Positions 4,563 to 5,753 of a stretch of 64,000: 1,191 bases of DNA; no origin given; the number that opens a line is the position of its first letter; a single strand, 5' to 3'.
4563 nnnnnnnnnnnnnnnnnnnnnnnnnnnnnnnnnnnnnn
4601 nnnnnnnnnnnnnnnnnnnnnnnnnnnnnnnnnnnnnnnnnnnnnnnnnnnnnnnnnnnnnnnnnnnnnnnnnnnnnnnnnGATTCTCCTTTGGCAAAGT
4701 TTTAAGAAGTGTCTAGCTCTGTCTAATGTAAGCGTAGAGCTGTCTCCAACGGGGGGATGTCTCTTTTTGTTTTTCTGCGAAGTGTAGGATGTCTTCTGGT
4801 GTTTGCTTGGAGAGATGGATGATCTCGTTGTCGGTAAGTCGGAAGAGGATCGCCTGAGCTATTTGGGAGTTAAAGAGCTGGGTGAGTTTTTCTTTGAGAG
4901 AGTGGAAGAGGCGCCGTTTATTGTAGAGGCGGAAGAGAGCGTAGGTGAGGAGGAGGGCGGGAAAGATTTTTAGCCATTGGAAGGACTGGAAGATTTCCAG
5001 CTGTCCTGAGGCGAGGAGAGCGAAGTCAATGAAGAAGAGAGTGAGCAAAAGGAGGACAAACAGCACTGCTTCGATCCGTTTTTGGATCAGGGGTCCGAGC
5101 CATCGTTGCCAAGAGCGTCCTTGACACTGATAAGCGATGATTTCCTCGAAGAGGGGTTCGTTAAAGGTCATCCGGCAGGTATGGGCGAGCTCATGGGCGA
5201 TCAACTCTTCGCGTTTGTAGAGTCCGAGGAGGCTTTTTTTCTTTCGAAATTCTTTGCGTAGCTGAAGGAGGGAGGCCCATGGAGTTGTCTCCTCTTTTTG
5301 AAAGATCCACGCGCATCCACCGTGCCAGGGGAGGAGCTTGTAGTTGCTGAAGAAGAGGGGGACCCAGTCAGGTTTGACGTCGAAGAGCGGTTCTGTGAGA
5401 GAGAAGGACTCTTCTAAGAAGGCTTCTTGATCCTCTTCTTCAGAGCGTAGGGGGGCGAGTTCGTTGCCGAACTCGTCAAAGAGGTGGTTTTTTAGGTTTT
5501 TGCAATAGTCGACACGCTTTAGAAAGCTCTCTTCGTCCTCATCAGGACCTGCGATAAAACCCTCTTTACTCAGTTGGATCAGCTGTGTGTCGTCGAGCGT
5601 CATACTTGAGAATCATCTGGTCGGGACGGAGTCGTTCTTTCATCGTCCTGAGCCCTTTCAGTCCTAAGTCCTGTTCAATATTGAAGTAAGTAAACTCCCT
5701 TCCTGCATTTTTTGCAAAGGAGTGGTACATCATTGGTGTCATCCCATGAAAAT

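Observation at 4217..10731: Candidate undescribed envelope-modification operon: NRPS-like A-T-TE protein, free-standing DUF2156 domain, HExxH membrane protein and an orphan, divergent from an ArnT/PMT-type glycosyltransferase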

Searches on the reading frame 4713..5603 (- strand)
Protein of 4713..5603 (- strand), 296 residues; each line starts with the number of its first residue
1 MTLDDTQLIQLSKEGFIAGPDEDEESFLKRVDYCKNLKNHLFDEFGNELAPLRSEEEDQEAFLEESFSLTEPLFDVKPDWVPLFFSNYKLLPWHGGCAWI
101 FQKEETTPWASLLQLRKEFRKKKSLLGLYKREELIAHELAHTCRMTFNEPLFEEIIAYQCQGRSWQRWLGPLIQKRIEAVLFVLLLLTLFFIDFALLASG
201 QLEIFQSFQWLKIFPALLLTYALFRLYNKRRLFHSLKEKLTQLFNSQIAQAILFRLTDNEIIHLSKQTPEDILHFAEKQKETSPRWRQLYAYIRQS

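Call 3: search_protein_families(library=pfam, proteins=[window:4713-5603:-], max_evalue=0.01)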
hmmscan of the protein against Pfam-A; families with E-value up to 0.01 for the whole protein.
window:4713-5603:- (296 aa): 1 family
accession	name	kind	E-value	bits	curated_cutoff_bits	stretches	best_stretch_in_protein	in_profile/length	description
PF13848.12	Thioredoxin_6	-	0.0097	16.2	27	0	233-280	25-75/184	Thioredoxin-like domain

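Call 4: search_protein_families(library=ncbifam, proteins=[window:4713-5603:-], max_evalue=0.01)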
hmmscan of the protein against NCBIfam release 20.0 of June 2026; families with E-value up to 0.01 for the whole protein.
window:4713-5603:- (296 aa): 0 families

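Call 19: search_protein_families(library=pfam, proteins=[window:4713-5603:-], max_evalue=10)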
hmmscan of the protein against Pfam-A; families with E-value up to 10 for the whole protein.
window:4713-5603:- (296 aa): 2 families
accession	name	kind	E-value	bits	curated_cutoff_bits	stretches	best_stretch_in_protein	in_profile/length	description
PF13848.12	Thioredoxin_6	-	0.0097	16.2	27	1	233-280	25-75/184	Thioredoxin-like domain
PF13699.11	eCIS_core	-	0.26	11.9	22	1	131-144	61-74/79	eCIS core domain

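Call 20: find_homologous_proteins(query=window:4713-5603:-, max_evalue=0.01)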
Query window:4713-5603:- (296 aa): 136 proteins with E <= 0.01 among 4025 candidates; the best 120 are listed.
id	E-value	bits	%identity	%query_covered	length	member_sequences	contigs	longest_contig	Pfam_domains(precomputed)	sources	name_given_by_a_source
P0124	2.6e-195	666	100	100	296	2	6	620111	-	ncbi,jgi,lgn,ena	-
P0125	7.1e-83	296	47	97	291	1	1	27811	-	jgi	jgi:hypothetical protein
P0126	5.5e-80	287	47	97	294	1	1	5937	-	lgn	-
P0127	1.7e-79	285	45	97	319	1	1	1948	-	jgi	jgi:hypothetical protein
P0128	2.3e-78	282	44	97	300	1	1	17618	-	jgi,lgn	-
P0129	2.3e-76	275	46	99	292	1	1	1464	-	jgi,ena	-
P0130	1.5e-75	272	44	97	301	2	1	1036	-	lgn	-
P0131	1.2e-74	270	43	100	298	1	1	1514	-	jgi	jgi:hypothetical protein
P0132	6.6e-74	267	44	97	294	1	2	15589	-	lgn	-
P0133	9.4e-74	267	43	97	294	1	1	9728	-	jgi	jgi:hypothetical protein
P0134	2.2e-73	265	43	98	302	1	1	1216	-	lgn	-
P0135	2.3e-73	265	44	95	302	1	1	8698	-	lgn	-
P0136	3.4e-73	265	45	95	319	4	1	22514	-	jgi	jgi:hypothetical protein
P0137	1.5e-72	263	44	97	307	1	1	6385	-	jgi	jgi:hypothetical protein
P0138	1.8e-72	262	43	96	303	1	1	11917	-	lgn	-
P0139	2.7e-72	262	46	95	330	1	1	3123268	-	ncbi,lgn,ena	-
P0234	1.6e-60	223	45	96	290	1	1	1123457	-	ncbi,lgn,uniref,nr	ncbi:hypothetical protein [Parachlamydia sp. AcF125]|uniref:hypothetical protein n=1 Tax=Parachlamyd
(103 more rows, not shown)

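Call 21: find_encoding_contigs(protein=P0125, flank=8000, max_places=1)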
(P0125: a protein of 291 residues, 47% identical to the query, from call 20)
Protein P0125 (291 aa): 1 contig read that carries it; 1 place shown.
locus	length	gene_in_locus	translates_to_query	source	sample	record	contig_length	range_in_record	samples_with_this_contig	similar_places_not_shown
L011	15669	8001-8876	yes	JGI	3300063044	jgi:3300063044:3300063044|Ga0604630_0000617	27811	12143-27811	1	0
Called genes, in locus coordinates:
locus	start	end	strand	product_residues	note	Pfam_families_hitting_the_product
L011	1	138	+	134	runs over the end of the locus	PF02699:YajC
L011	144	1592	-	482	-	PF00009:GTP_EFTU, PF00071:Ras (faint), PF01926:MMR_HSR1, PF02421:FeoB_N, PF01926:MMR_HSR1, PF02421:FeoB_N, PF00009:GTP_EFTU, PF14714:KH_dom-like, +5 more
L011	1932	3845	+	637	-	PF00916:Sulfate_transp, PF01740:STAS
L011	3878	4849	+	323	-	PF13525:YfiO (weak), PF07719:TPR_2 (faint), PF13174:TPR_6 (faint), PF13181:TPR_8 (faint), PF13428:TPR_14 (faint), PF13432:TPR_16 (faint), PF24575:TPR_Slam (faint)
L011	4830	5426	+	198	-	-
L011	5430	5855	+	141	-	PF13581:HATPase_c_2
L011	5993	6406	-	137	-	-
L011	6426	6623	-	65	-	-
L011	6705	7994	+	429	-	PF00768:Peptidase_S11, PF13354:Beta-lactamase2 (weak)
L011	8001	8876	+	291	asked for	-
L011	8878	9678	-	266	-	-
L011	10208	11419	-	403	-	PF00890:FAD_binding_2 (weak), PF01134:GIDA (faint), PF01266:DAO (faint), PF03486:HI0933_like, PF07992:Pyr_redox_2, PF13738:Pyr_redox_3 (faint), PF22780:HI0933_like_1st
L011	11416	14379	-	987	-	PF02706:Wzz (faint)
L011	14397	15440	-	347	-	PF02563:Poly_export (weak), PF22461:SLBB_2 (weak)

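Call 22: find_encoding_contigs(protein=P0139, flank=8000, max_places=1)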
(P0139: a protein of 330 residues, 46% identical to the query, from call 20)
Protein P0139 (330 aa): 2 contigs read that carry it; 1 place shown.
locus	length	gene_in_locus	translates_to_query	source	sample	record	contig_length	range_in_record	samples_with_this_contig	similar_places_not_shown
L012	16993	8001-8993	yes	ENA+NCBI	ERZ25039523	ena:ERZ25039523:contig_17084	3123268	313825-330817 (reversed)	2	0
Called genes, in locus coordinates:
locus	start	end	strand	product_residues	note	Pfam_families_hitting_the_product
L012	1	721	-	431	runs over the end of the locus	-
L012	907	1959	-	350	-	PF00579:tRNA-synt_1b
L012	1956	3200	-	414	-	PF03222:Trp_Tyr_perm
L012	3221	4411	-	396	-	PF01490:Aa_trans (weak), PF03222:Trp_Tyr_perm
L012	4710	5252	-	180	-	-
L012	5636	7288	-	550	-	PF02511:Thy1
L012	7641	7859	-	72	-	-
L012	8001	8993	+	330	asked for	-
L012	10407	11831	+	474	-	-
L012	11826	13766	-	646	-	-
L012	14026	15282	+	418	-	PF07690:MFS_1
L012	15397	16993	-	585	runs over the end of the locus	-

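Call 23: find_encoding_contigs(protein=P0234, flank=8000, max_places=1)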
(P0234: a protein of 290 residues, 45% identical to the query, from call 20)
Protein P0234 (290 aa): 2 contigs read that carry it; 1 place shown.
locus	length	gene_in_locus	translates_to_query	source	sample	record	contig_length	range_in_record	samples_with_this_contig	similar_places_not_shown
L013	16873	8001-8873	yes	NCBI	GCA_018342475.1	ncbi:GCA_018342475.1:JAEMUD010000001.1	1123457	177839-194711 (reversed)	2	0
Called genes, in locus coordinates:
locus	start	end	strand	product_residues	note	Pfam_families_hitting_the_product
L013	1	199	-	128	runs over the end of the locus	-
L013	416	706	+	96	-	PF01649:Ribosomal_S20p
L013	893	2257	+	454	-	PF07690:MFS_1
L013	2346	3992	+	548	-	PF02129:Peptidase_S15, PF08530:PepX_C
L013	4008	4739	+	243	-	PF00483:NTP_transferase (weak), PF12804:NTP_transf_3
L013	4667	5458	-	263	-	PF21948:LplA-B_cat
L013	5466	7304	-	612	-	PF01134:GIDA, PF12831:FAD_oxidored (weak), PF21680:GIDA_C_1st, PF13932:SAM_GIDA_C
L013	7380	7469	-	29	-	-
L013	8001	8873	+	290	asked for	-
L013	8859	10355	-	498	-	PF00309:Sigma54_AID, PF04963:Sigma54_CBD, PF04552:Sigma54_DBD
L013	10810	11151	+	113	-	PF01740:STAS, PF13466:STAS_2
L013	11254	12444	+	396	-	PF06785:UPF0242, PF18095:PAS_12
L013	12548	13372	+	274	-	PF09346:SMI1_KNR4 (faint)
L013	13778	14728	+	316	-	PF02603:Hpr_kinase_N, PF07475:Hpr_kinase_C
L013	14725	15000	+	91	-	PF00381:PTS-HPr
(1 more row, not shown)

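Call 40: predict_structure(alignment_id=A2)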
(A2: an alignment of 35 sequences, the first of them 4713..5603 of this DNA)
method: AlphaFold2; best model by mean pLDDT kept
length: 296 residues; sequences in the alignment: 35
mean_pLDDT: 94.0   pTM: 0.90
mean pLDDT of the five models: 94.0, 94.0, 93.8, 92.9, 92.6
residues with pLDDT >= 90: 258; 70-90: 27; 50-70: 11; < 50: 0
segments of 3 or more residues with pLDDT < 50: none
pLDDT, mean of each block of 10 residues (from residue 1): 93 97 97 95 72 66 97 97 92 92 95 95 93 98 95 96 95 91 97 98 97 97 97 98 97 98 98 97 96 94
secondary structure, 60 per line:
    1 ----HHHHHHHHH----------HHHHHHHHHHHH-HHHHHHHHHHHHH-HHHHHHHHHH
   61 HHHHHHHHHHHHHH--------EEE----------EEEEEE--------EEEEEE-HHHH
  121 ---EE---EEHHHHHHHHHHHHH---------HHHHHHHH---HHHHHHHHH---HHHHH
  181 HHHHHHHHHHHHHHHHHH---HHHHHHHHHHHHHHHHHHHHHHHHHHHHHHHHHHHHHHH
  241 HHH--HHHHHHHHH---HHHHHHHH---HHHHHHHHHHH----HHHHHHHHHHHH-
elements in order: H5-13 H24-35 H37-49 H51-74 E83-85 E96-101 E110-115 H117-120 H131-143 H153-160 H164-172 H176-198 H202-243 H246-254 H258-265 H269-279 H284-295

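Call 51: fold_search(model_id=the predicted structure, library=pdb)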
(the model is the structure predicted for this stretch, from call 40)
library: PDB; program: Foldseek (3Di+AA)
matches with E <= 10: 7; with E <= 0.001: 0
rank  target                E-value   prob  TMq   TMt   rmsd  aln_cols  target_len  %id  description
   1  3o0y_B                5.8e-01  0.20  0.26  0.16  19.2       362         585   14  The crystal structure of the putative lipoprotein from Colwellia psychrerythraea (released 2010-09-22)
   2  3c18_A                1.0e+00  0.08  0.13  0.13  19.7       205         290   12  Crystal structure of nucleotidyltransferase-like protein (ZP_00538802.1) from Exiguobacterium sibiricum 255-15 at 1.90 (released 2008-02-12)
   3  3c18_B                1.7e+00  0.06  0.13  0.13  19.6       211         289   12  Crystal structure of nucleotidyltransferase-like protein (ZP_00538802.1) from Exiguobacterium sibiricum 255-15 at 1.90 (released 2008-02-12)
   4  4l7a_B                8.3e+00  0.02  0.18  0.20  16.3       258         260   10  Crystal structure of a putative zinc-binding metallo-peptidase (BACCAC_01431) from Bacteroides caccae ATCC 43185 at 2. (released 2013-07-03)
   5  6un8_B                8.7e+00  0.03  0.20  0.22  16.8       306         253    8  Wild type ANT bound to neomycin (released 2020-05-06)
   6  3p1j_A                8.7e+00  0.02  0.10  0.14   9.4        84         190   13  Crystal structure of human GTPase IMAP family member 2 in the nucleotide-free state (released 2010-10-13)
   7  6p01_A                8.7e+00  0.02  0.14  0.16  17.7       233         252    7  Apo structure of the E52D mutant of ANT-4 (released 2020-01-29)

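Call 86: search_protein_families(library=padloc, proteins=[window:4713-5603:-], max_evalue=0.01)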
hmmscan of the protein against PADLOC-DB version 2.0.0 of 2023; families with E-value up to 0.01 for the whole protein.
window:4713-5603:- (296 aa): 0 families

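Call 88: find_encoding_contigs(protein=P0128, flank=7000, max_places=1)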
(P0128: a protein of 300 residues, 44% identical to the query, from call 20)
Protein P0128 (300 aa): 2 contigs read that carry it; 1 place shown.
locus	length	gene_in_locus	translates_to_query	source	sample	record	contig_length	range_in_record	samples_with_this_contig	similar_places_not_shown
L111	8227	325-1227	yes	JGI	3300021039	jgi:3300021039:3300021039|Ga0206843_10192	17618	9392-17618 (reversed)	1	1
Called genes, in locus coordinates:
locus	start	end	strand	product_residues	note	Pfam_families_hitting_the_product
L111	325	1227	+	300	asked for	-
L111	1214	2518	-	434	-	PF03952:Enolase_N, PF00113:Enolase_C, PF13378:MR_MLE_C (weak)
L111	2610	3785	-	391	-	PF16745:RsgA_N (weak), PF01926:MMR_HSR1 (faint), PF03193:RsgA_GTPase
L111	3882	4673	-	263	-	-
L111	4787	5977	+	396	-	PF13679:Methyltransf_32, PF05206:TRM13 (faint), PF13649:Methyltransf_25, PF13847:Methyltransf_31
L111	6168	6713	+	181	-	-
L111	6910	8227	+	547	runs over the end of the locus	PF00884:Sulfatase, PF16347:SGSH_C (weak)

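Call 98: search_solved_structures(query=A2, max_evalue=10, show_alignments=2)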
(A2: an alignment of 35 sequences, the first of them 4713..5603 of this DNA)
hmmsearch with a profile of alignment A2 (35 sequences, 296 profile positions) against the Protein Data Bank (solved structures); distinct sequences matched with E-value up to 10: 3.
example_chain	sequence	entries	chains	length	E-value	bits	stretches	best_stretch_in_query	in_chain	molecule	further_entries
5k7v_A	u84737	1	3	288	0.12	15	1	209-278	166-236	Designed protein HR00C3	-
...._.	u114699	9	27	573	0.18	14.4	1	222-282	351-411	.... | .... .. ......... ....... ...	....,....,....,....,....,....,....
5vox_e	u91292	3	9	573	0.67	12.5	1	222-282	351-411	effector protein SidK | Uncharacterized protein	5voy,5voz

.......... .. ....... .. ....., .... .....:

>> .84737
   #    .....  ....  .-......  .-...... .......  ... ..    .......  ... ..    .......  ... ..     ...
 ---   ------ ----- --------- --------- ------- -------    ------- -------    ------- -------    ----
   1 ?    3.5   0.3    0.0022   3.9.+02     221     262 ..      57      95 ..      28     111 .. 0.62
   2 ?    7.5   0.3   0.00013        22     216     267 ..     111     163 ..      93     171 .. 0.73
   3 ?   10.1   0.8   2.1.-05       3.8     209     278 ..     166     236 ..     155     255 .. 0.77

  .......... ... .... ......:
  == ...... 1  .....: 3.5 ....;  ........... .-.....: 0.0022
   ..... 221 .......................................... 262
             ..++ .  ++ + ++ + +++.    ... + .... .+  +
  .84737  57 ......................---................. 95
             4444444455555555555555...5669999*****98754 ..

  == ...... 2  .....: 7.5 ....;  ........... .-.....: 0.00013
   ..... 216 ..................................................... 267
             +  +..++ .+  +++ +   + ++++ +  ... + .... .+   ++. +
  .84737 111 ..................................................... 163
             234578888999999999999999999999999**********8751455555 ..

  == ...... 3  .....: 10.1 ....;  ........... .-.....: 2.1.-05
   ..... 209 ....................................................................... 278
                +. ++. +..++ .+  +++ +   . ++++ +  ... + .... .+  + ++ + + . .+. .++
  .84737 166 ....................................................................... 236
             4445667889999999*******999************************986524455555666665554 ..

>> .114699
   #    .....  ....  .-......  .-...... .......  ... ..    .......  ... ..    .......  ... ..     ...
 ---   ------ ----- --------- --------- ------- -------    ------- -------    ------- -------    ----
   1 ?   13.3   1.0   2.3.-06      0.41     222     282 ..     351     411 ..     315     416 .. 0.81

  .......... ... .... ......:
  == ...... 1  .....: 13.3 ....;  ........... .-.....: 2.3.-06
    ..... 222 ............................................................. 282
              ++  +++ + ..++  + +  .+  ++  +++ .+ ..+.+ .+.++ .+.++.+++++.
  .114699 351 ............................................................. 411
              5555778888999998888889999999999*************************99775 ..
